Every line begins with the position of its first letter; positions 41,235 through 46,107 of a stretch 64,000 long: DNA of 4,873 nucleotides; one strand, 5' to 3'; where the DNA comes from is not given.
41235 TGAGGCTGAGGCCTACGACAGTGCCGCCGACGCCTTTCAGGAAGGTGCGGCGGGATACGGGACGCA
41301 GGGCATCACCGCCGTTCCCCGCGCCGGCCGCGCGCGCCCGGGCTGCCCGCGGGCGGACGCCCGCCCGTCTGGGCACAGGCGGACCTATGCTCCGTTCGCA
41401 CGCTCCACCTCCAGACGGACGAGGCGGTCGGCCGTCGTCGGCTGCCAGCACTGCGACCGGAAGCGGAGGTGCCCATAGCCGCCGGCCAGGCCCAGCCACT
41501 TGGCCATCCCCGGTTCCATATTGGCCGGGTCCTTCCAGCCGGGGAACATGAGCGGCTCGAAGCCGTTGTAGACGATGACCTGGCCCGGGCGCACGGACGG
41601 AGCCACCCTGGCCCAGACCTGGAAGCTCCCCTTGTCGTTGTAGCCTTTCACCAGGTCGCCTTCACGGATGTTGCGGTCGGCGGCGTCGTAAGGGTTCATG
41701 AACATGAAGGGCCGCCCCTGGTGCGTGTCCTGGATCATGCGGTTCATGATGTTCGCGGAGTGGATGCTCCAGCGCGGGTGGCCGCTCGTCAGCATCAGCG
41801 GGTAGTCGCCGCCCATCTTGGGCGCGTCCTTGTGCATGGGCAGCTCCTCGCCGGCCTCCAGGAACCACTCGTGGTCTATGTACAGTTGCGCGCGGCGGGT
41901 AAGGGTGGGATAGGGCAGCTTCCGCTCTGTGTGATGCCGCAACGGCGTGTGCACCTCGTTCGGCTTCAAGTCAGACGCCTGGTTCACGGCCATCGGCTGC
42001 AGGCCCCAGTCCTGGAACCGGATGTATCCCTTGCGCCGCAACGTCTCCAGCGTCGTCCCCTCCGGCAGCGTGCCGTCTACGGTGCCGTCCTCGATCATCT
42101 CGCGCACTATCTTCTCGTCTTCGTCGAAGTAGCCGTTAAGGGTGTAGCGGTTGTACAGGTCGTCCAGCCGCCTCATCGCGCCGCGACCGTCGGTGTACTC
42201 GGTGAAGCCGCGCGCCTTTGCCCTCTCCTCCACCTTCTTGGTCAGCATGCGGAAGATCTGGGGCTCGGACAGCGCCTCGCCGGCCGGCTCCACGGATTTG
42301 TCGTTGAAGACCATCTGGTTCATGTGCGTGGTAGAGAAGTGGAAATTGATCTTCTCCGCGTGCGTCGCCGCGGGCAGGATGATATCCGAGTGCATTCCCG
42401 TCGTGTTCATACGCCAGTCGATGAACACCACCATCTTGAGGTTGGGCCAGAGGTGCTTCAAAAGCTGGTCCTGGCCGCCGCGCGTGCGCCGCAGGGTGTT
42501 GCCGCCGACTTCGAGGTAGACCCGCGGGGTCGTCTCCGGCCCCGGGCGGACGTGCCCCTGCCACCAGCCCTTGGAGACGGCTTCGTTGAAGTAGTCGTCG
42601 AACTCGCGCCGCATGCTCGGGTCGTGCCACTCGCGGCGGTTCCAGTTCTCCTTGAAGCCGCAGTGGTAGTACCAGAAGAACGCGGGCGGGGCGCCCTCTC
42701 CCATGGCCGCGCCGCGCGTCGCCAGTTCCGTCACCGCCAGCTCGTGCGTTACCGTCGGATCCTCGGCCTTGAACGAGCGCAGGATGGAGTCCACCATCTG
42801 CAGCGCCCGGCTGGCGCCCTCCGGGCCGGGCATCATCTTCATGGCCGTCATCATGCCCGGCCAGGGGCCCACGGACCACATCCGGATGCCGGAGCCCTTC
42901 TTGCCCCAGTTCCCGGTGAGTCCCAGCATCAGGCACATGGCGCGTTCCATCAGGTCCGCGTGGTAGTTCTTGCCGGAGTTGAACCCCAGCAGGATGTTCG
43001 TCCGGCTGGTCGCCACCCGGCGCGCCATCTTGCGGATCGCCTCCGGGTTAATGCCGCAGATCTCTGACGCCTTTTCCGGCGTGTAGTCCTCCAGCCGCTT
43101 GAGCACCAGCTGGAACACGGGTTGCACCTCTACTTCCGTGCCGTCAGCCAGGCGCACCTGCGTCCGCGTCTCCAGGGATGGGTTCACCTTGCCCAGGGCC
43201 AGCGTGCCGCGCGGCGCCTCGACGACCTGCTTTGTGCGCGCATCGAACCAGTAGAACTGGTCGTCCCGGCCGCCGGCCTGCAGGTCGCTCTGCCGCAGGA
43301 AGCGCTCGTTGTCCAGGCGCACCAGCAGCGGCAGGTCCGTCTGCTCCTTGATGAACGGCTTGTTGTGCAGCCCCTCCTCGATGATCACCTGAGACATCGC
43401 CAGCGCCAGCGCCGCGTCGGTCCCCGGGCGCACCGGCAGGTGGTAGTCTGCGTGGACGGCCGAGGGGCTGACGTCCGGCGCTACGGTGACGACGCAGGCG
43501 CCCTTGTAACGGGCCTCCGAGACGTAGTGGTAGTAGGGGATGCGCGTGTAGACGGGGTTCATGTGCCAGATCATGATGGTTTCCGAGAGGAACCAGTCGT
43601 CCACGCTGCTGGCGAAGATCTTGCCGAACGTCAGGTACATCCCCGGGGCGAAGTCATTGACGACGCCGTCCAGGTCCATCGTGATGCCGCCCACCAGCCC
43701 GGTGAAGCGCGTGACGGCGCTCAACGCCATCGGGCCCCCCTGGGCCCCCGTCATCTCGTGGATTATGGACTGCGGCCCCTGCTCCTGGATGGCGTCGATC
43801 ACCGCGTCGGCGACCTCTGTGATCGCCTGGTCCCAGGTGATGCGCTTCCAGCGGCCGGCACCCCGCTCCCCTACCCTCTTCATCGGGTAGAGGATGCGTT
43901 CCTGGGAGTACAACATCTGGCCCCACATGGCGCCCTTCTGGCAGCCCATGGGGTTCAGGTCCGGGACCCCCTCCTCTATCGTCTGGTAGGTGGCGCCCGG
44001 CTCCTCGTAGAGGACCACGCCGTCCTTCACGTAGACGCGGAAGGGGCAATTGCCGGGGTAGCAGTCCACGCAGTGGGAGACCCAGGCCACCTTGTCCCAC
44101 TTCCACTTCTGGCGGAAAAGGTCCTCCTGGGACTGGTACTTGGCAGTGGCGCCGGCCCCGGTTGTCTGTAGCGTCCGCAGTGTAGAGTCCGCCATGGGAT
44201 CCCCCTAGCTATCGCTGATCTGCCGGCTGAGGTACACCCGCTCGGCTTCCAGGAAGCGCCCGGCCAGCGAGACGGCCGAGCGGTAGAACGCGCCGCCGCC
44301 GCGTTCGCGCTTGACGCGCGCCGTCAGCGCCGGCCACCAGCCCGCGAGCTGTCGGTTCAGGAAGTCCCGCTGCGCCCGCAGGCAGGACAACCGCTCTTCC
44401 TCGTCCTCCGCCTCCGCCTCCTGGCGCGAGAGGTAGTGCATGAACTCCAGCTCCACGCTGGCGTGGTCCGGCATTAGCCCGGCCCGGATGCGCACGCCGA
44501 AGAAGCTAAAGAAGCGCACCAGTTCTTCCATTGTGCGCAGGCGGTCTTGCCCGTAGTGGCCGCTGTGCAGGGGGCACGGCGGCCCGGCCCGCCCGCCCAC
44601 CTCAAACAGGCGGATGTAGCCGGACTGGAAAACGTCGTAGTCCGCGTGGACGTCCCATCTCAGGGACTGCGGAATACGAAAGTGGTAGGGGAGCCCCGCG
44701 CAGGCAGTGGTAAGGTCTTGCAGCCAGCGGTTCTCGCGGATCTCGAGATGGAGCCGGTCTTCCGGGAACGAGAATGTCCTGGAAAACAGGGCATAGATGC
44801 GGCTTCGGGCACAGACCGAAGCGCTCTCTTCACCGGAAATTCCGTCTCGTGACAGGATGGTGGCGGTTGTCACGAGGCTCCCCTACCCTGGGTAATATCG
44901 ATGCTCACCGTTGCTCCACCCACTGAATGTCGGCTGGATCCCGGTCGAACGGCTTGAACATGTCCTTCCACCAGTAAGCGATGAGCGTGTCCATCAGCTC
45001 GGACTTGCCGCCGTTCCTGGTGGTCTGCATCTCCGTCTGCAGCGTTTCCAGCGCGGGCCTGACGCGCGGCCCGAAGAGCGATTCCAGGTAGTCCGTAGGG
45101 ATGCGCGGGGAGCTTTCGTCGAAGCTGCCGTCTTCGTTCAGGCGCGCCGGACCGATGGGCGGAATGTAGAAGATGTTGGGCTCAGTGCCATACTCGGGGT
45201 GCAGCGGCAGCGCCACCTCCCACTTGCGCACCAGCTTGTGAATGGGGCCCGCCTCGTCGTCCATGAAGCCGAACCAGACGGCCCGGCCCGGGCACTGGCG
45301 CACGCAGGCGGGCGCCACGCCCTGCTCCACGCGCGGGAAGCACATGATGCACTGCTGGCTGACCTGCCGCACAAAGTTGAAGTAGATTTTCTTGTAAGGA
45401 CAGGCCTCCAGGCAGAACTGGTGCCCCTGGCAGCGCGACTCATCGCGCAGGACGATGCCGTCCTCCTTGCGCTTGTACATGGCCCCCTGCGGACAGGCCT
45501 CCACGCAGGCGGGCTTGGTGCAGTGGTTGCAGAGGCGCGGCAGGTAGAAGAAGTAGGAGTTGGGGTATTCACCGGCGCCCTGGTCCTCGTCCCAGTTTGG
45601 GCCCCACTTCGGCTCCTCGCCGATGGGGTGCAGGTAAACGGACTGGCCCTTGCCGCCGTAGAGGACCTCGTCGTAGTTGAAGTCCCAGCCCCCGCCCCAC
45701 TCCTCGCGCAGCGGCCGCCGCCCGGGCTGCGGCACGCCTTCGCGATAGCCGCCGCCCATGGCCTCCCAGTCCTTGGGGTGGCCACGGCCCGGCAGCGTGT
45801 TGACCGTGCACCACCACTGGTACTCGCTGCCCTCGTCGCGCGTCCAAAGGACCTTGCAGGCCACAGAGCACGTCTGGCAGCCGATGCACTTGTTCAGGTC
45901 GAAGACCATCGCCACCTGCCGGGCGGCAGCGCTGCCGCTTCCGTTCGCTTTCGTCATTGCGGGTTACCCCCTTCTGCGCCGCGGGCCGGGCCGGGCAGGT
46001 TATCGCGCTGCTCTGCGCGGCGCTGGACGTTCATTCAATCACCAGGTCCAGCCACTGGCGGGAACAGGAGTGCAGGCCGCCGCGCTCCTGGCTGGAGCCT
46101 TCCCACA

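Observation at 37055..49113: Ethylbenzene-dehydrogenase-clade molybdoenzyme supercluster with cytoplasmic-looking alpha and gamma subunits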

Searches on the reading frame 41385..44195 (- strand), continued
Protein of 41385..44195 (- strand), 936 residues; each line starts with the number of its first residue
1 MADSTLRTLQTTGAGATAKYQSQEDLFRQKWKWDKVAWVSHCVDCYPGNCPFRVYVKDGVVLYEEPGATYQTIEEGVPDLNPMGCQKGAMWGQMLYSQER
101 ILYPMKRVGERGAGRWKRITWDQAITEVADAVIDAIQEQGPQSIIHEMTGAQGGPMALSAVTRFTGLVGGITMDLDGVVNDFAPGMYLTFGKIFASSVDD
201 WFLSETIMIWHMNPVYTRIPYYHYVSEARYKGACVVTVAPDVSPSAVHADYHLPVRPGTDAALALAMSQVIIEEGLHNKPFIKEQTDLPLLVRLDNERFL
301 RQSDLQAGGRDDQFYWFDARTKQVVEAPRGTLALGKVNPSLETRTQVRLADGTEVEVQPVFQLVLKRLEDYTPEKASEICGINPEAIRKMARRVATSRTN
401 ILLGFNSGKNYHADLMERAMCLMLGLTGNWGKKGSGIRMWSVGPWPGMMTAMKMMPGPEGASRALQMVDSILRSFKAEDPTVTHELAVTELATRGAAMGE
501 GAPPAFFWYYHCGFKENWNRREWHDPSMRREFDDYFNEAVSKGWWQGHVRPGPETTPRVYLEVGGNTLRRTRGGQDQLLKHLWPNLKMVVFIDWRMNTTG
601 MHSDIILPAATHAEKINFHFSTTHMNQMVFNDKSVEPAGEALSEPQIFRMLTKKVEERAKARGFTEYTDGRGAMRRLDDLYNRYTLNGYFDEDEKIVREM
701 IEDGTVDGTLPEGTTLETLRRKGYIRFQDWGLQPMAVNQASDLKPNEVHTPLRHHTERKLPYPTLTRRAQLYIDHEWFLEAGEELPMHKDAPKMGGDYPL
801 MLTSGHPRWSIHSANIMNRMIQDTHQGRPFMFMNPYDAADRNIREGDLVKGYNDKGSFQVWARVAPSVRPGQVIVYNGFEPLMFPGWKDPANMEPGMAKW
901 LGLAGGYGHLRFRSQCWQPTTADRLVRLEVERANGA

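Call 72: search_protein_representatives(protein=window:41385-44195:-)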
Query: 936 residues. Proteins with E-value up to 0.001 (for the whole library): 9163; up to 1e-10: 3726; up to 1e-30: 831. The best 150 are listed.
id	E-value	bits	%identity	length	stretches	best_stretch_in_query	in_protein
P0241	0.0e+00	1104.1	53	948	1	22-932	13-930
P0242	3.1e-266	902.8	45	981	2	21-673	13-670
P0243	1.5e-238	811.1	42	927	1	19-930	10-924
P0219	5.7e-224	762.9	41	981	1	14-932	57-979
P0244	2.7e-212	724.2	40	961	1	18-932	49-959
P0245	1.8e-211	721.5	48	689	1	23-693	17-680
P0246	3.6e-211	720.5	42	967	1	10-935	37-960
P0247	2.9e-210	717.5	41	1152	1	9-932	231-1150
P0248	3.8e-207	707.2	49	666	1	16-635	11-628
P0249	1.6e-205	701.8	43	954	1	18-932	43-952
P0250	1.8e-201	688.4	40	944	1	30-932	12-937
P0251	3.4e-195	667.6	38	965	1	19-934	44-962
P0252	5.3e-194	663.7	42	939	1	16-925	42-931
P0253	2.1e-193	661.7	40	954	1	18-922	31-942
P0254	3.6e-192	657.6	40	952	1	19-932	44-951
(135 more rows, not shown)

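Call 77: list_cluster_members(proteins=[P0001, P0004, P0080, P0218, P0131])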
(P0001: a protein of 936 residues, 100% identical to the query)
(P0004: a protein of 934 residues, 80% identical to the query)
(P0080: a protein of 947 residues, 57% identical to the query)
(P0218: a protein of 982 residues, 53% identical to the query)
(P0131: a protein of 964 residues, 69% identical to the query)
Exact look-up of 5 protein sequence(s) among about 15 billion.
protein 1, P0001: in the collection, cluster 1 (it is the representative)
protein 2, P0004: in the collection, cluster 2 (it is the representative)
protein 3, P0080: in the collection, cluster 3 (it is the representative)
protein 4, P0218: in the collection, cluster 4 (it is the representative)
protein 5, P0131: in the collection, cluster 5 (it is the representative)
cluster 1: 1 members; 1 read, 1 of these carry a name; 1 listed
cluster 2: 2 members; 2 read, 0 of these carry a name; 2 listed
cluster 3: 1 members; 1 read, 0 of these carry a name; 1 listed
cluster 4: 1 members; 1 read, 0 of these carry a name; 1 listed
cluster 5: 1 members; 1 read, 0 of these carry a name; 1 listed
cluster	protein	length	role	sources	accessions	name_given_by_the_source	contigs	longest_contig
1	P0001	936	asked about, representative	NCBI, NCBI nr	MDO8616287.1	MAG: molybdopterin-dependent oxidoreductase [Dehalococcoidia bacterium] | molybdopterin-dependent oxidoreductase [Dehalococcoidia bacterium]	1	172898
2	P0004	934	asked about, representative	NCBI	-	-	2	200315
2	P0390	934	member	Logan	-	-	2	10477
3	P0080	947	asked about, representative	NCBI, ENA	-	-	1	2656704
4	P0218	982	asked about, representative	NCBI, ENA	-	-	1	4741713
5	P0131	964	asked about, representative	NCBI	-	-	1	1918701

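Call 82: search_protein_families(library=pfam, proteins=[L045:13739-14983:-, L021:17982-19019:+, L014:17457-18629:+, L032:7425-7865:+, L032:3018-3866:-, L041:17198-18286:+, L058:2125-3261:+, L027:6062-7435:+, L020:3402-4256:+, L034:8532-9518:+], max_evalue=0.001)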
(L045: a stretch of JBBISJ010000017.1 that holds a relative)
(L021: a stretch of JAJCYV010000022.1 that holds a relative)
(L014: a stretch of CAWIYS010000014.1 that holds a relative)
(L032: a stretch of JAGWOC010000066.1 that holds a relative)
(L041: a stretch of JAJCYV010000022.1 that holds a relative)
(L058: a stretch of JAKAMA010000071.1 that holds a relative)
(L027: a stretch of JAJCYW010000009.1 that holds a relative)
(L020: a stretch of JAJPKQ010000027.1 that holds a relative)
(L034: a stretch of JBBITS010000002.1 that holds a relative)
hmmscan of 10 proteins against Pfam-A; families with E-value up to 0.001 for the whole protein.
L045:13739-14983:- (414 aa): 5 families
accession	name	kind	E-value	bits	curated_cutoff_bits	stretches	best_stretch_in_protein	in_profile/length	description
PF00441.29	Acyl-CoA_dh_1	-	3.4e-30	105.6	22.4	1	272-408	15-150/150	Acyl-CoA dehydrogenase, C-terminal domain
PF02770.24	Acyl-CoA_dh_M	-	5.8e-16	58.9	33.3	1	138-246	1-97/97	Acyl-CoA dehydrogenase, middle domain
PF08028.16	Acyl-CoA_dh_2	-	1.3e-14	55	22.7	1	274-388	2-125/134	Acyl-CoA dehydrogenase, C-terminal domain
PF02771.21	Acyl-CoA_dh_N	-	8.8e-09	36.2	22.9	1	14-104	3-85/113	Acyl-CoA dehydrogenase, N-terminal domain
PF22924.1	ACOX_C_alpha1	-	0.00015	22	27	1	307-407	65-168/169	Acyl-CoA oxidase, C-alpha1 domain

L021:17982-19019:+ (345 aa): 4 families
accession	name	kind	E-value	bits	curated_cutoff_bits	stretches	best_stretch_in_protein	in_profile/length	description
PF00005.33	ABC_tran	-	2.8e-32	112.6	25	1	61-199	2-137/137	ABC transporter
PF13304.12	AAA_21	-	9.5e-16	59.2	27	2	156-228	223-298/304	AAA domain, putative AbiEii toxin, Type IV TA system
PF13175.12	AAA_15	-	2.1e-07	31.3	32.1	1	187-228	327-369/374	AAA ATPase domain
PF02463.25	SMC_N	-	5.3e-05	23.2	40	0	170-235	136-204/220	RecF/RecN/SMC N terminal domain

L014:17457-18629:+ (390 aa): 1 family
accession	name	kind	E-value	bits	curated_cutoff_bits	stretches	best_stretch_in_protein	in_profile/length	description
PF00795.27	CN_hydrolase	-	9.1e-15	55.1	23.2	1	135-360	49-247/256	Carbon-nitrogen hydrolase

L032:7425-7865:+ (146 aa): 1 family
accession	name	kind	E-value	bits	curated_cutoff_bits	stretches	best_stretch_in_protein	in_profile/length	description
PF01796.24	OB_ChsH2_C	-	3.9e-18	65.6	27.1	1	61-120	4-63/65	ChsH2, C-terminal OB-fold domain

L032:3018-3866:- (282 aa): 1 family
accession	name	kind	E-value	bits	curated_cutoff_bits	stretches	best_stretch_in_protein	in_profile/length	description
PF00881.29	Nitroreductase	-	1.6e-16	61.3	23.5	1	8-192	2-167/167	Nitroreductase family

L041:17198-18286:+ (362 aa): 3 families
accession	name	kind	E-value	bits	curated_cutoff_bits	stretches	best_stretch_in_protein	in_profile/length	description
PF04055.27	Radical_SAM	-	2.1e-36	126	29.5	1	40-206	1-165/166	Radical SAM superfamily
PF06463.18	Mob_synth_C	-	3.9e-36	124.3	37.4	1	212-339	1-127/128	Molybdenum Cofactor Synthesis C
PF13353.11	Fer4_12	-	0.00029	21.6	22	1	45-136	14-100/137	4Fe-4S single cluster domain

L058:2125-3261:+ (378 aa): 5 families
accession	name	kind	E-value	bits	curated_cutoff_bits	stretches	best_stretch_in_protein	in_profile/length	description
PF22691.2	Thiolase_C_1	-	4.1e-38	130.8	28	1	257-368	22-132/144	Thiolase C-terminal domain-like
PF00108.29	Thiolase_N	-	5.8e-19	68.9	26.4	1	8-220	2-259/260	Thiolase, N-terminal domain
PF02803.24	Thiolase_C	-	9.5e-10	38.6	27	1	249-358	19-109/123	Thiolase, C-terminal domain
PF08545.16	ACP_syn_III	-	3.9e-06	27.1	24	1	82-118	3-39/80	3-Oxoacyl-[acyl-carrier-protein (ACP)] synthase III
PF00109.32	ketoacyl-synt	-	0.00039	20.5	20.8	0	66-118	155-206/252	Beta-ketoacyl synthase, N-terminal domain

L027:6062-7435:+ (457 aa): 2 families
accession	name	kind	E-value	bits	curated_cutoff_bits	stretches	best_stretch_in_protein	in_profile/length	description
PF01636.29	APH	-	8.2e-25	88.4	23.2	1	76-271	34-218/239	Phosphotransferase enzyme family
PF02036.22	SCP2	-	2.9e-15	56.9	21.3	1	358-445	12-99/101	SCP-2 sterol transfer family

L020:3402-4256:+ (284 aa): 3 families
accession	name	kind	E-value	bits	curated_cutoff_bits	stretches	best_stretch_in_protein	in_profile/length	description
PF00196.25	GerE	-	5.9e-14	51.9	23.5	1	214-268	3-57/57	Bacterial regulatory proteins, luxR family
PF13185.12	GAF_2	-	0.00064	20.4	28.6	0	42-147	7-107/136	GAF domain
PF13412.12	HTH_24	-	0.00096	19.1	21.9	0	218-253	5-42/48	Winged helix-turn-helix DNA-binding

L034:8532-9518:+ (328 aa): 1 family
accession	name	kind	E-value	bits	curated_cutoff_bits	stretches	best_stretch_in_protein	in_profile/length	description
PF01144.29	CoA_trans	-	4.7e-18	65.8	23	1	41-252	2-215/217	Coenzyme A transferase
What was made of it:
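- On Steroid C25/C26 dehydrogenases (S25DH/S26DH): Acyl-CoA dehydrogenase, ChsH2-OB plus thiolase and APH kinase genes occur in related loci (call 82).
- Beta-oxidation-type genes recur in related loci (call 82).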

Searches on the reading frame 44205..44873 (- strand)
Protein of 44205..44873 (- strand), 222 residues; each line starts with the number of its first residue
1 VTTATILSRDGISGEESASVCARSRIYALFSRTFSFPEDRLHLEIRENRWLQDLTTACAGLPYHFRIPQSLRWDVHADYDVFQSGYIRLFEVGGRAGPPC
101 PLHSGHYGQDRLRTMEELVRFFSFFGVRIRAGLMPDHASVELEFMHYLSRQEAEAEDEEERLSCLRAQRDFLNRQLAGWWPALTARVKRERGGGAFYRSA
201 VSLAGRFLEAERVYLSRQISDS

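Call 4: search_protein_families(library=pfam, proteins=[window:44205-44873:-])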
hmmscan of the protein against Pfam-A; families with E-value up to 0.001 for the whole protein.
window:44205-44873:- (222 aa): 1 family
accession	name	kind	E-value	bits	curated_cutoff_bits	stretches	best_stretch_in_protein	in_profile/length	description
PF02613.20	Nitrate_red_del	-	6e-16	59.2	22.2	1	77-184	23-135/136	Nitrate reductase delta subunit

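Call 5: search_protein_families(library=ncbifam, proteins=[window:44205-44873:-])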
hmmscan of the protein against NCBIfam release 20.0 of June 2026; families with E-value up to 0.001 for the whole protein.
window:44205-44873:- (222 aa): 3 families
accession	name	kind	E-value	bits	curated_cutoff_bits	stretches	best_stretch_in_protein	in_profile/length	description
TIGR03482.1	DMSO_red_II_cha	subfamily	5.3e-37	127.7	152.3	1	22-218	1-195/197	DMSO reductase family type II enzyme chaperone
NF042981.1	EthbenzDh_ebdD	equivalog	8.2e-22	77.9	360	1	15-212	11-212/222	ethylbenzene dehydrogenase subunit delta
NF003442.0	PRK04976.1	equivalog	2.4e-07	30.9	132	1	136-213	135-206/211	molecular chaperone TorD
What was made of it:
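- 44205..44873 (-): delta1: NarJ/TorD-type assembly chaperone. It matches PF02613 at 6e-16 and TIGR03482 at 127.7 bits (calls 4, 5).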

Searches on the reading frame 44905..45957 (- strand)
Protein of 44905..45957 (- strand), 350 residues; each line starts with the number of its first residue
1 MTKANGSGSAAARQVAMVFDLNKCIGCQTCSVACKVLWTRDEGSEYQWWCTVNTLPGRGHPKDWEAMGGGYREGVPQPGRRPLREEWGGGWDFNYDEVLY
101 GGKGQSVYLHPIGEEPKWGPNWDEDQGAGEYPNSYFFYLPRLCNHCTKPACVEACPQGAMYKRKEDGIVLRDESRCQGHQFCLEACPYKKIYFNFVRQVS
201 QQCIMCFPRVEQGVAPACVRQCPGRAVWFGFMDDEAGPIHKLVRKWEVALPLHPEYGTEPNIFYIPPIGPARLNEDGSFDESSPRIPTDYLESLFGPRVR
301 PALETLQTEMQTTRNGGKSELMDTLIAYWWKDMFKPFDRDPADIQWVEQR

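Call 4: search_protein_families(library=pfam, proteins=[window:44905-45957:-])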
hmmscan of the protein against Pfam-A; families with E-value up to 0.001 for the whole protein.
window:44905-45957:- (350 aa): 6 families
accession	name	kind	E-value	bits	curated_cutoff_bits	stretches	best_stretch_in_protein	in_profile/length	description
PF13247.11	Fer4_11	-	6.8e-31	106.9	26.2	1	136-230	3-98/100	4Fe-4S dicluster domain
PF13237.11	Fer4_10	-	1.8e-11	44.2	25.5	1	140-187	6-53/53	4Fe-4S dicluster domain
PF12838.12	Fer4_7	-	1.3e-10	42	27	1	143-189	2-51/52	4Fe-4S dicluster domain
PF12797.12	Fer4_2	-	1.4e-09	37.7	24.5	1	17-35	3-21/22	4Fe-4S binding domain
PF12837.12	Fer4_6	-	1.2e-05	25.4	25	0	17-35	2-20/24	4Fe-4S binding domain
PF13187.11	Fer4_9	-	3.2e-05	24.3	27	0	23-35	36-48/52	4Fe-4S dicluster domain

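Call 5: search_protein_families(library=ncbifam, proteins=[window:44905-45957:-])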
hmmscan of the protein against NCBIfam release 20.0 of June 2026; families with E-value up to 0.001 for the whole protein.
window:44905-45957:- (350 aa): 32 families (the best 25 are shown)
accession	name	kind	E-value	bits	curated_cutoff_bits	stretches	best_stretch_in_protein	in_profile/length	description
TIGR03478.1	DMSO_red_II_bet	subfamily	5e-151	502.1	480.7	1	13-334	2-321/321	DMSO reductase family type II enzyme, iron-sulfur subunit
NF042979.1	EthbenzDh_ebdB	equivalog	2.7e-138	460.7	740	1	11-342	17-351/354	ethylbenzene dehydrogenase subunit beta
TIGR01660.1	narH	equivalog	7.7e-67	225.8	524.05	3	128-233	168-273/492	nitrate reductase subunit beta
NF011569.0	PRK14993.1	equivalog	3.3e-40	138.1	416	2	138-265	95-222/244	tetrathionate reductase subunit TtrB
NF041715.1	arsenate_red_ArrB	equivalog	6.4e-39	133.9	450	3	126-194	40-107/233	arsenate respiratory reductase iron-sulfur subunit ArrB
NF045797.1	DsrO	equivalog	1.9e-35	122.4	200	1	137-265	97-234/235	sulfate reduction electron transfer complex DsrMKJOP subunit DsrO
TIGR03149.1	cyt_nit_nrfC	equivalog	5.6e-35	120.7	377.6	1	127-266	78-217/225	cytochrome c nitrite reductase Fe-S protein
TIGR02951.1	DMSO_dmsB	equivalog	2.2e-34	118.8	214.1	1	121-234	43-155/161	DMSO/selenate family reductase complex B subunit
NF041782.1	mnquin_red_QrcC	equivalog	3.5e-25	89.1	400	2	130-197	52-122/239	menaquinone reductase iron-sulfur cluster-binding subunit QrcC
NF008134.0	PRK10882.1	equivalog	3.7e-25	88.7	263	2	134-234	104-210/329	hydrogenase 2 operon protein HybA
TIGR01582.1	FDH-beta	equivalog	3.2e-22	78.9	334.7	1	142-235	92-185/283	formate dehydrogenase subunit beta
NF045715.1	sulf_resp_HmcB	equivalog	3.9e-22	78.7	420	1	140-234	104-200/307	sulfate respiration complex iron-sulfur protein HmcB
NF007382.0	PRK09898.1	equivalog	6.1e-14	52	213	1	127-208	109-188/208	ferredoxin-like protein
NF009451.0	PRK12809.1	equivalog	6e-12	44.6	1154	1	141-237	54-142/639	formate-dependent uric acid utilization protein YgfT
NF038355.1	FDH3_beta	equivalog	1.3e-11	44.8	240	1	143-195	54-105/180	formate dehydrogenase FDH3 subunit beta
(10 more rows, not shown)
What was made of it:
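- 44905..45957 (-): beta1: four-cluster Fe-S subunit (350 aa). It matches TIGR03478 at 502 bits, above the cut-off (call 5).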
